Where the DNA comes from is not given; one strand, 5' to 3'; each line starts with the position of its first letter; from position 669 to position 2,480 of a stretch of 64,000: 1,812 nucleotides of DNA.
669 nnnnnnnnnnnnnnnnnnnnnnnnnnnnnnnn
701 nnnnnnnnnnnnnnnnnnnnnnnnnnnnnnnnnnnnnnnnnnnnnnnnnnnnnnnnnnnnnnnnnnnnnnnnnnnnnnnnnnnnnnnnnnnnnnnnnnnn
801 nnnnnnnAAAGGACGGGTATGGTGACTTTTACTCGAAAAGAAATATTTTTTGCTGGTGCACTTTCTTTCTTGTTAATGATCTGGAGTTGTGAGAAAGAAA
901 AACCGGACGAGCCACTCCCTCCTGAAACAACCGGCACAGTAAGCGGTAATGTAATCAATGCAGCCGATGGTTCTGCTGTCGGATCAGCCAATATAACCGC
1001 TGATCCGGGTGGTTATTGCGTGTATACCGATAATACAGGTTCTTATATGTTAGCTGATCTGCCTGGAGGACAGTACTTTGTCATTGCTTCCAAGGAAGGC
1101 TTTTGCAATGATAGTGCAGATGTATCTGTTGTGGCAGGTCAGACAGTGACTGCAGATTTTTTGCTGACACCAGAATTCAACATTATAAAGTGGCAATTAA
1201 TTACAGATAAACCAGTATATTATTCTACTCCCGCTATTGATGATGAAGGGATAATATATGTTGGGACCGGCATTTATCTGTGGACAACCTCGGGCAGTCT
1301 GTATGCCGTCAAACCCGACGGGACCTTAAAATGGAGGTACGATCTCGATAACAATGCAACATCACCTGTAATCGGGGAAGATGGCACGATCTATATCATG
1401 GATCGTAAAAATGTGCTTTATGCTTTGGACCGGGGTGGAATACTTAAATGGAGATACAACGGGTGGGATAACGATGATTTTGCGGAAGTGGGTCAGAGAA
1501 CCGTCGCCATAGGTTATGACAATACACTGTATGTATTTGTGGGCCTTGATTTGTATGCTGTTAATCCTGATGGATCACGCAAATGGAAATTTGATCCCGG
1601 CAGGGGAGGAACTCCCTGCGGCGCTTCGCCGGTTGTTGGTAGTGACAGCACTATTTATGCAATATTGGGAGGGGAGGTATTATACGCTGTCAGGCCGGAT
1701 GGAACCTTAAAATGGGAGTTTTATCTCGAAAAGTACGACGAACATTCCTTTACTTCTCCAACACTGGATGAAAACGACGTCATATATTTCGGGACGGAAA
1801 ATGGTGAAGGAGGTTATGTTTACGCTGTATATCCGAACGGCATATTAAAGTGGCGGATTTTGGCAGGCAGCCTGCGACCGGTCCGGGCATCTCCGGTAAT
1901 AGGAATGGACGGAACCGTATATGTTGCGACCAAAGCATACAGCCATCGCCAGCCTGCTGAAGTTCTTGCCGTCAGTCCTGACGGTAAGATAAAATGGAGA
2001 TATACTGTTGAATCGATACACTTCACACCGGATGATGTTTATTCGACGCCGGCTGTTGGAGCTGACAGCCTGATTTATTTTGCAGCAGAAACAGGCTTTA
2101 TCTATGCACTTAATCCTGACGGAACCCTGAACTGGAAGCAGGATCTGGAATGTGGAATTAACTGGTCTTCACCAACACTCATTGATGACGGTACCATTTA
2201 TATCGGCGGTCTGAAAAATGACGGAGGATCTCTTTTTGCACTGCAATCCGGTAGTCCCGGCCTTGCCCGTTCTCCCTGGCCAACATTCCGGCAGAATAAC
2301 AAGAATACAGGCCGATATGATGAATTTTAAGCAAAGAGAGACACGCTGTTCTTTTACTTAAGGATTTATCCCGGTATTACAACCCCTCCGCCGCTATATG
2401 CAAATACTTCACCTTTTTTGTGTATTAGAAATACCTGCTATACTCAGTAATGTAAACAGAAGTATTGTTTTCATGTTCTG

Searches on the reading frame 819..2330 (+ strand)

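Call 66: search_protein_families(library=pfam, proteins=[window:819-2330:+], max_evalue=0.0001)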
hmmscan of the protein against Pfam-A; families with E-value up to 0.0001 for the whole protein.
window:819-2330:+ (503 aa): 5 families
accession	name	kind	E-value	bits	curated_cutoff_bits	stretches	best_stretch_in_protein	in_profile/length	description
PF13360.13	PQQ_2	-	1.2e-25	91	27.6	2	139-256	30-142/233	Outer membrane protein assembly factor BamB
PF13570.13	Beta-prop_ACSF4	-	2.4e-20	73.6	133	1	233-457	69-266/329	Beta-alanine-activating enzyme, beta-propeller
PF13620.12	CarboxypepD_reg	-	1.6e-12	48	32.3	1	40-116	1-81/82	Carboxypeptidase regulatory-like domain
PF25292.1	Beta-prop_CGLA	-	1.5e-09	38.2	26.8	0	381-440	10-68/316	Lambda-carrageenase beta-propeller domain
PF13715.12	CarbopepD_reg_2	-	1.1e-06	29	32.2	1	41-119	1-79/88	CarboxypepD_reg-like domain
